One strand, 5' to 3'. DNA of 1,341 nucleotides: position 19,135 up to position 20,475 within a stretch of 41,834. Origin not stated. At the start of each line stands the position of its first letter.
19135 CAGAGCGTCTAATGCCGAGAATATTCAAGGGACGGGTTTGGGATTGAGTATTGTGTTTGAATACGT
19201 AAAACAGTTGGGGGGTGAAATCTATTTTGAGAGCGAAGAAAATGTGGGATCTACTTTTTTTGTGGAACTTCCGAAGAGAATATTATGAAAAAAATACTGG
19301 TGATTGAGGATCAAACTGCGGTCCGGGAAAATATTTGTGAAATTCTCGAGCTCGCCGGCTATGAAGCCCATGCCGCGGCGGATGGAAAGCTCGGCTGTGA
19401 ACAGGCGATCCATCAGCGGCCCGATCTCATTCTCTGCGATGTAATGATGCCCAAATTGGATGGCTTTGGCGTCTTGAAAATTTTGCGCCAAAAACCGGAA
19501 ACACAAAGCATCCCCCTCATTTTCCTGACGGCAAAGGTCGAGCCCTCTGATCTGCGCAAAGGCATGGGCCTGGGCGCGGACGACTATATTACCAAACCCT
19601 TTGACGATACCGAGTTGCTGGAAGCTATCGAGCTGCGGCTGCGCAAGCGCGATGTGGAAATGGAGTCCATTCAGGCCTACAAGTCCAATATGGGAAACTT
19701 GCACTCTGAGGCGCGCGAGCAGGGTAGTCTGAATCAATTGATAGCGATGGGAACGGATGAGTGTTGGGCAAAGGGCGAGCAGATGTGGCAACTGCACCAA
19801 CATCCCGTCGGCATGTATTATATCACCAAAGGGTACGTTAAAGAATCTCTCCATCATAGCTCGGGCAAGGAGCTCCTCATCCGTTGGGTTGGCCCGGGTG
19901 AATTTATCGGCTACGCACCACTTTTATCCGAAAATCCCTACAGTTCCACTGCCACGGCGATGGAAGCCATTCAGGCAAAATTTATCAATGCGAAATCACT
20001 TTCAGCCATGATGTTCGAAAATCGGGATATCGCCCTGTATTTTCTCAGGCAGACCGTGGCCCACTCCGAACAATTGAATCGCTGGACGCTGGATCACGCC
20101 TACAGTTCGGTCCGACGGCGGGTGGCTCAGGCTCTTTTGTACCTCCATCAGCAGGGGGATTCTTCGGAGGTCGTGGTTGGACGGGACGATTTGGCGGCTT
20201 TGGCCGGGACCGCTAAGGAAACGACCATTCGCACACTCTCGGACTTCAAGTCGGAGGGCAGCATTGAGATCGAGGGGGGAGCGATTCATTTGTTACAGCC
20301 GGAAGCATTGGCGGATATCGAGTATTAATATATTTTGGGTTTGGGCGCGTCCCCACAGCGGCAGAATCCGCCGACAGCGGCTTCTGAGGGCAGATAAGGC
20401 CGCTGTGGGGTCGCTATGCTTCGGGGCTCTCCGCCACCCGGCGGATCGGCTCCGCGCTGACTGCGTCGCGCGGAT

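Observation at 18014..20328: FixL-type haem-PAS O2-sensor kinase coupled to a REC-Crp/Fnr fusion regulator beside the cbb3 oxidase cluster: a possibly collapsed FixL-FixJ-FixK cascade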

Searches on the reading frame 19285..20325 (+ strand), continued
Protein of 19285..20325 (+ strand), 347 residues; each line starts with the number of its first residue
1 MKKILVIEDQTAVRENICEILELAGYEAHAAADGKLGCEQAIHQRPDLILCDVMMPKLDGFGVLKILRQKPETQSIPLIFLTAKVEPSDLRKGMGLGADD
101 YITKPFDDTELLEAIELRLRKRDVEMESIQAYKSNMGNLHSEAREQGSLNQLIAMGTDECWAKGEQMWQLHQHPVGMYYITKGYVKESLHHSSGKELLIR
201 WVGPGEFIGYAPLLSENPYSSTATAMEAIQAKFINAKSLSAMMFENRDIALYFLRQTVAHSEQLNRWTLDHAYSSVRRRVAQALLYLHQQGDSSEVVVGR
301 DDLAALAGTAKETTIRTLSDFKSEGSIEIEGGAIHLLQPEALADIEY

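Call 61: fold_search(model_id=the predicted structure, library=pdb)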
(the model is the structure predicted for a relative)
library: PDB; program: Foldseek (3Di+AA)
matches with E <= 10: 1901; with E <= 0.001: 1203
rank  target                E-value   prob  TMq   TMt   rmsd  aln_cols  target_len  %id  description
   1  3d0s_A                1.7e-18  1.00  0.53  0.81   2.3       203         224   24  cAMP receptor protein from m.tuberculosis, cAMP-free form (released 2009-02-03)
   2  4cyd_A                1.8e-18  1.00  0.54  0.83   2.0       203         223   25  GlxR bound to cAMP (released 2014-12-17)
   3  3i54_C                1.8e-18  1.00  0.53  0.87   2.4       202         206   24  Crystal structure of MtbCRP in complex with cAMP (released 2009-09-08)
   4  4a2u_H                3.9e-18  1.00  0.54  0.81   2.0       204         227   24  CRP(CAP) from Myco. Tuberculosis, with cAMP (released 2012-10-10)
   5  3i54_D                5.0e-18  1.00  0.53  0.80   6.6       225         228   23  Crystal structure of MtbCRP in complex with cAMP (released 2009-09-08)
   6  3r6s_C                6.3e-18  1.00  0.54  0.83   2.1       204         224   25  Crystal structure of GlxR transcription factor from Corynebacterium glutamicum with cAMP (released 2012-03-28)
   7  3r6s_A                6.7e-18  1.00  0.54  0.82   2.2       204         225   25  Crystal structure of GlxR transcription factor from Corynebacterium glutamicum with cAMP (released 2012-03-28)
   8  3i54_A                1.1e-17  1.00  0.52  0.80   3.5       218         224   22  Crystal structure of MtbCRP in complex with cAMP (released 2009-09-08)
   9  4a2u_F                1.5e-17  1.00  0.54  0.82   2.8       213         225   23  CRP(CAP) from Myco. Tuberculosis, with cAMP (released 2012-10-10)
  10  4ev0_A                2.1e-17  1.00  0.32  0.50  14.9       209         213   24  Crystal Structure of Thermus thermophilus Catabolite Activator Protein (released 2012-06-20)
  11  4byy_A                2.3e-17  1.00  0.53  0.79   2.5       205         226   25  Apo GlxR (released 2014-07-30)
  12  3kcc_A                3.3e-17  1.00  0.51  0.85   2.3       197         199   22  Crystal structure of D138L mutant of Catabolite Gene Activator Protein (released 2009-11-17)
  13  4i0a_A                3.9e-17  1.00  0.51  0.85   2.3       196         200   22  structure of the mutant Catabolite gene activator protein V132A (released 2013-10-30)
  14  4ev0_D                3.9e-17  1.00  0.34  0.54  15.0       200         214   26  Crystal Structure of Thermus thermophilus Catabolite Activator Protein (released 2012-06-20)
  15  3i59_A                4.2e-17  1.00  0.52  0.82   2.0       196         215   23  Crystal structure of MtbCRP in complex with N6-cAMP (released 2009-09-08)
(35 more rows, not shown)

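Call 66: search_protein_representatives(protein=window:19285-20325:+)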
Query: 347 residues. Proteins with E-value up to 0.001 (for the whole library): 731054; up to 1e-10: 165936; up to 1e-30: 2239. The best 150 are listed.
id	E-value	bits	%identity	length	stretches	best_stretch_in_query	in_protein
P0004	1.2e-121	422.1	57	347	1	1-343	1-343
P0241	5.8e-82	291.6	46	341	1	1-338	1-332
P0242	2.4e-79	283.0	43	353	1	1-344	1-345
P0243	5.7e-79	281.8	44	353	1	1-343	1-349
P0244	1.6e-78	280.3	41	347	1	1-336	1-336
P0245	4.1e-78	279.0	44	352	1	1-344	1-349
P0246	7.2e-78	278.2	44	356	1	2-335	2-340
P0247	8.1e-78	278.0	42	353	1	1-343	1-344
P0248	1.4e-77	277.3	45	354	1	2-345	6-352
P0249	6.2e-77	275.1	46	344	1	1-343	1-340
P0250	1.7e-76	273.7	44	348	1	1-346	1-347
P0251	1.9e-76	273.5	45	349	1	1-342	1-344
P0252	9.7e-76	271.2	43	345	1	1-344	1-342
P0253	5.0e-75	268.8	49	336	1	1-331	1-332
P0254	6.8e-75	268.4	43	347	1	1-342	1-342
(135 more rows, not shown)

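Call 69: search_protein_families(library=pfam, alignment_id=A3, max_evalue=0.0001)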
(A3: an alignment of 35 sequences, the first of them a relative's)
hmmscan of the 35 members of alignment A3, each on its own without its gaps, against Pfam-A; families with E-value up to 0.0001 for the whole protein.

A. member 1, L001:2863-3804:+ (314 aa): 1 family
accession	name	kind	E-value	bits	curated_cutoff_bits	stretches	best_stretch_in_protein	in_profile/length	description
PF00582.32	Usp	-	8.6e-20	72.2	24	1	168-311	4-141/141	Universal stress protein family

B. families by the number of members that match (of 35 scanned): 27 families (the first 25 are shown)
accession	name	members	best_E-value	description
PF00582.32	Usp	8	1.3e-46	Universal stress protein family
PF04972.22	BON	2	3.8e-43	BON domain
PF00571.33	CBS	2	1.6e-27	CBS domain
PF12732.12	YtxH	2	1.3e-17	YtxH-like protein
PF21937.1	Yop-YscD_ppl_2nd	2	3.1e-06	YscD/CdsD-like Bon-like domain 2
PF01326.24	PPDK_N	1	5.3e-112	Pyruvate phosphate dikinase, AMP/ATP-binding domain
PF02896.24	PEP-utilizers_C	1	6.3e-56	PEP-utilising enzyme, PEP-binding domain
PF02321.23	OEP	1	9.8e-49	Outer membrane efflux protein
PF01734.28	Patatin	1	1.5e-38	Patatin-like phospholipase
PF00085.26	Thioredoxin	1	1.8e-29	Thioredoxin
PF19630.5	DUF6134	1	8.7e-28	Domain of unknown function (DUF6134)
PF00391.29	PEP-utilizers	1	2.6e-26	PEP-utilising enzyme, mobile domain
PF07311.17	Dodecin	1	2.6e-23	Dodecin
PF02518.31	HATPase_c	1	1.9e-22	Histidine kinase-, DNA gyrase B-, and HSP90-like ATPase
PF03597.20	FixS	1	1e-19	Cytochrome oxidase maturation protein cbb3-type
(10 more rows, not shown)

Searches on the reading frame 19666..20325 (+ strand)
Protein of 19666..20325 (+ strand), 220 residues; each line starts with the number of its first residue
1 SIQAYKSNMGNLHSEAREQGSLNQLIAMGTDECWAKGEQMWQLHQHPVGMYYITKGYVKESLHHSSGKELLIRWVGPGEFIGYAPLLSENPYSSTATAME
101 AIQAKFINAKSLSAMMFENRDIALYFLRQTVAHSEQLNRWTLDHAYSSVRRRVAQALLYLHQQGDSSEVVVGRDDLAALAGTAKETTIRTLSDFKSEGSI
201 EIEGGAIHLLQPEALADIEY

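Call 42: search_solved_structures(query=window:19666-20325:+, max_evalue=1, show_alignments=3)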
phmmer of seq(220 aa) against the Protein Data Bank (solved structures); distinct sequences matched with E-value up to 1: 68 (the best 60 are shown).
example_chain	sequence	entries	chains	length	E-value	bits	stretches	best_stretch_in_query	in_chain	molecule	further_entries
2gau_A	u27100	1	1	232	3.9e-15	58.9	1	45-213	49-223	transcriptional regulator, Crp/Fnr family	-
4ev0_A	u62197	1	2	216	1.7e-13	53.6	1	48-218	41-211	Transcription regulator, Crp family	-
4cyd_A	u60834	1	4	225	2.5e-13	53.1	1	39-216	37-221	PROBABLE TRANSCRIPTION REGULATOR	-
4byy_A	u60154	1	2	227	2.5e-13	53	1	39-216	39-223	TRANSCRIPTIONAL REGULATOR, CRP/FNR FAMILY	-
3r6s_A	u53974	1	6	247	3.1e-13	52.7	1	39-216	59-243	transcription regulator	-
3h3u_A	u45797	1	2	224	1.1e-12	50.9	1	49-216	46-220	PROBABLE TRANSCRIPTIONAL REGULATORY PROTEIN (PROBABLY CRP/FNR-FAMILY)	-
3mzh_A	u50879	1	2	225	1.1e-12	50.9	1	49-216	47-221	PROBABLE TRANSCRIPTIONAL REGULATORY PROTEIN (PROBABLY CRP/FNR-FAMILY)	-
3d0s_A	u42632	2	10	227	1.2e-12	50.9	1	49-216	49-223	TRANSCRIPTIONAL REGULATORY PROTEIN | PROBABLE TRANSCRIPTIONAL REGULATORY PROTEIN (PROBABLY CRP/ FNR-FAMILY)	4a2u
3i54_A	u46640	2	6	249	1.5e-12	50.5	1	49-216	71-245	Transcriptional regulator, Crp/Fnr family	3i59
1i6x_A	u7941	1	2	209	1.9e-11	46.9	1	48-206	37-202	CATABOLITE GENE ACTIVATOR PROTEIN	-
1hw5_A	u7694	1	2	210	2.4e-10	43.3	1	48-206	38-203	CATABOLITE GENE ACTIVATOR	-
1o3q_A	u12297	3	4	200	3.1e-10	42.9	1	48-206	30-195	CATABOLITE GENE ACTIVATOR PROTEIN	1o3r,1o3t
4bh9_A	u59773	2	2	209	3.3e-10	42.9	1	48-206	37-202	cAMP-activated global transcriptional regulator CRP | CAMP RECEPTOR PROTEIN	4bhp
1i5z_A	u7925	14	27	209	3.4e-10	42.8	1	48-206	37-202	CATABOLITE GENE ACTIVATOR PROTEIN | CATABOLITE GENE ACTIVATOR PROTEIN (CAP) | PROTEIN (CATABOLITE GENE ACTIVATOR PROTEIN (CAP))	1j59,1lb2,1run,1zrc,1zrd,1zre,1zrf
1g6n_A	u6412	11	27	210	3.4e-10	42.8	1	48-206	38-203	CATABOLITE GENE ACTIVATOR PROTEIN | PROTEIN (CATABOLITE GENE ACTIVATOR PROTEIN) | Catabolite gene activator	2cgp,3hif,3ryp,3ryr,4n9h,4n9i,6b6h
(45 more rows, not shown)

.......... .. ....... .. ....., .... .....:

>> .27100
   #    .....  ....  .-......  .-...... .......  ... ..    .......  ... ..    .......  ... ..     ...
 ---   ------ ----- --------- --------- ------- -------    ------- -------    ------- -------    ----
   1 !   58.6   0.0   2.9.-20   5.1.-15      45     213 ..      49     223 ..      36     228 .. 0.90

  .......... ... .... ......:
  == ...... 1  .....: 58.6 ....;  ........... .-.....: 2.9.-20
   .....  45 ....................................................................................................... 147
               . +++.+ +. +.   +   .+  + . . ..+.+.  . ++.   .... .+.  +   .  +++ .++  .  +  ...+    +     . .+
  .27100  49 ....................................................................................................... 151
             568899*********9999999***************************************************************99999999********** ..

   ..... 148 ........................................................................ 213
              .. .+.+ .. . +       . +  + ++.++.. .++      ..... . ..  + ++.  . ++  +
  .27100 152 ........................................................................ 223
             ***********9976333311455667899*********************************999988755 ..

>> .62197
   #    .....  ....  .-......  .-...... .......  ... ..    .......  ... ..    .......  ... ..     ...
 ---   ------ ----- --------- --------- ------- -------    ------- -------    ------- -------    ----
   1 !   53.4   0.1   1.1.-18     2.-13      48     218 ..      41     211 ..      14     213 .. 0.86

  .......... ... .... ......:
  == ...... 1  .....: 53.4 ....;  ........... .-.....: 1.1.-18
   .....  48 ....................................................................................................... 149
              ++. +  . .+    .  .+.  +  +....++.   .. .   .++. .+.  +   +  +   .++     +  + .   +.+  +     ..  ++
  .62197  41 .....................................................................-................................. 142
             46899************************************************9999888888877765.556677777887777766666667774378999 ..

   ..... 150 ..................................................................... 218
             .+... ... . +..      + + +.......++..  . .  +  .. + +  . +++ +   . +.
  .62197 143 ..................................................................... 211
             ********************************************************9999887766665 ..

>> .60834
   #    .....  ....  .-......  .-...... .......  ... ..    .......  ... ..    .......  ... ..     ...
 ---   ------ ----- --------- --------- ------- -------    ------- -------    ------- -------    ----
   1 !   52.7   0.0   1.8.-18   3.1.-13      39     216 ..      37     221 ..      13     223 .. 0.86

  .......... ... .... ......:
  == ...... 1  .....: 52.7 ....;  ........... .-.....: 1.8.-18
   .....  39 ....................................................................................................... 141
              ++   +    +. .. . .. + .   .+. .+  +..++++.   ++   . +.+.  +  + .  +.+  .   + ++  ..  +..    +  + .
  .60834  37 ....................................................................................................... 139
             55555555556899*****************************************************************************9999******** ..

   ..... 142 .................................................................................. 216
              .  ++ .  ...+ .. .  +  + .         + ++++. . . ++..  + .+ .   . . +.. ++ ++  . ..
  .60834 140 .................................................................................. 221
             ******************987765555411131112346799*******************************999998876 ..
